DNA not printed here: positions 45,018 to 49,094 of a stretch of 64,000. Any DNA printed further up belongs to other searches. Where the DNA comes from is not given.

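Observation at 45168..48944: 1258-aa exported protein combining a beta-helix region, a PGAP1/LCAT-like lipase domain and Ig-like domains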

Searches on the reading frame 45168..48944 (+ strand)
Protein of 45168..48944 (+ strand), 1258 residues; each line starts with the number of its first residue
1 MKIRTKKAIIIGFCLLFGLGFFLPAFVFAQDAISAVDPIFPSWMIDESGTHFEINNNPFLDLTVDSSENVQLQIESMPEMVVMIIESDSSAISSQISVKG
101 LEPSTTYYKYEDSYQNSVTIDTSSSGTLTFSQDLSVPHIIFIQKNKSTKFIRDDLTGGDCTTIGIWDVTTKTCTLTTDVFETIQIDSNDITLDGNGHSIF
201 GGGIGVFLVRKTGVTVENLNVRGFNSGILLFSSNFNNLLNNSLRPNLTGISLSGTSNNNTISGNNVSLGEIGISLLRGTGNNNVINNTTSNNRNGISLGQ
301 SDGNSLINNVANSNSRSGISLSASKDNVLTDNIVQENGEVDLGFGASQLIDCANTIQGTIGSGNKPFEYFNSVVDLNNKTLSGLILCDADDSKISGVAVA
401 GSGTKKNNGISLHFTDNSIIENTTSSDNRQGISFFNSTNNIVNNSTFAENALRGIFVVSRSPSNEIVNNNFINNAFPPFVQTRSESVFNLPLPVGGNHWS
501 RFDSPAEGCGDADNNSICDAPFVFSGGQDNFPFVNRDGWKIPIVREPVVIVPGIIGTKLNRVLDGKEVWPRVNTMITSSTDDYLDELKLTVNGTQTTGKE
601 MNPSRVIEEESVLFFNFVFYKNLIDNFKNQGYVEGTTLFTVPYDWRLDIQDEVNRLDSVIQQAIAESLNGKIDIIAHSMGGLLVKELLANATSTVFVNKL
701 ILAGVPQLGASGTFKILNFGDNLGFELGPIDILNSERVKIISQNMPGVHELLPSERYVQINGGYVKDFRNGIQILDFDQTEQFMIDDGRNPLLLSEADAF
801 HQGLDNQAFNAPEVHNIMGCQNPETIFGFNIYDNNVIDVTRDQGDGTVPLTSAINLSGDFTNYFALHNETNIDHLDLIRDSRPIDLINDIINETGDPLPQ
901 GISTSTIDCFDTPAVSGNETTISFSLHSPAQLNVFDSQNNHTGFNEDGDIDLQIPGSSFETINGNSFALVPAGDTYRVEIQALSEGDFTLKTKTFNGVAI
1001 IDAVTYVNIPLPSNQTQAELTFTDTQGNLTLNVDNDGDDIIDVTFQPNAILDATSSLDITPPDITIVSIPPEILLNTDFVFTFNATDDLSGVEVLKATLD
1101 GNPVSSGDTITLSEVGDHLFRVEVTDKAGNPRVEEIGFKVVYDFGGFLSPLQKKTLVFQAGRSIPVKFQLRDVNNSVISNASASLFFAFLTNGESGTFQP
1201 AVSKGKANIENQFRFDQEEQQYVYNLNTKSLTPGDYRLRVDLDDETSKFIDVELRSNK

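Call 5: search_protein_families(library=pfam, proteins=[window:45168-48944:+], max_evalue=1)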
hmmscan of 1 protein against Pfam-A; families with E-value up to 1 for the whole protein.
window:45168-48944:+ (1258 aa): 13 families
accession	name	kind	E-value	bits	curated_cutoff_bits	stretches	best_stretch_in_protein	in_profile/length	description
PF05048.19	NosD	-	4.8e-26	92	23.6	2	189-343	9-154/212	Periplasmic copper-binding protein (NosD)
PF02450.21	LCAT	-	2.2e-20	73.7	21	1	566-755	4-206/392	Lecithin:cholesterol acyltransferase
PF13229.12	Beta_helix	-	4.6e-20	72.3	25.9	2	205-339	2-139/158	Right handed beta helix region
PF24096.1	DUF7379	-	0.0018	18.7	33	1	664-710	64-115/191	Domain of unknown function (DUF7379)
PF12697.13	Abhydrolase_6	-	0.021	15.9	26.3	1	641-710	44-100/217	Alpha/beta hydrolase family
PF07819.20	PGAP1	-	0.022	14.9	24.3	1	664-714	85-136/233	PGAP1-like alpha/beta domain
PF02089.21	Palm_thioest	-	0.039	14.1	26.8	1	652-715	57-118/254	Palmitoyl protein thioesterase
PF19077.6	Big_13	-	0.042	14.8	27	0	1115-1138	74-98/102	Bacterial Ig-like domain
PF22091.2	DUF6941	-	0.052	14.3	27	0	1209-1250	71-120/125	Family of unknown function (DUF6941)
PF05057.20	DUF676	-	0.076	12.9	20.3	1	655-692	61-100/217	Putative serine esterase (DUF676)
PF12146.15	Hydrolase_4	-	0.083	12.6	27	1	651-704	57-108/239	Serine aminopeptidase, S33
PF01674.24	Lipase_2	-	0.084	12.8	20.3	1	621-686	19-91/219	Lipase (class 2)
PF05990.18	DUF900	-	0.1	12.5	20.5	1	653-690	77-114/232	Alpha/beta hydrolase of unknown function (DUF900)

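Call 6: search_protein_families(library=ncbifam, proteins=[window:45168-48944:+], max_evalue=1)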
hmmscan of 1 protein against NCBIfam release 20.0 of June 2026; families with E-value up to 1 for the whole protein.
window:45168-48944:+ (1258 aa): 5 families
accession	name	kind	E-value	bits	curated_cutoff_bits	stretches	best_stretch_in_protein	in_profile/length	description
TIGR04247.1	NosD_copper_fam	subfamily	1.9e-17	62.9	300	2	380-522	192-326/377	nitrous oxide reductase family maturation protein NosD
NF038114.1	rightmost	domain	2.3e-15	56.9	35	1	1146-1255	2-113/113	PxKF domain-containing protein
TIGR03804.1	para_beta_helix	repeat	3.2e-14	52.3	19.45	4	295-338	1-43/44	parallel beta-helix repeat protein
NF047446.1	barrel_OmpL47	domain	8.7e-09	35.7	40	1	1080-1130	7-57/68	OmpL47-type beta-barrel domain-containing protein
TIGR04157.1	glyco_rSAM_CFB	subfamily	0.04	12.9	400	1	609-666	91-148/406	TIGR04157 family glycosyltransferase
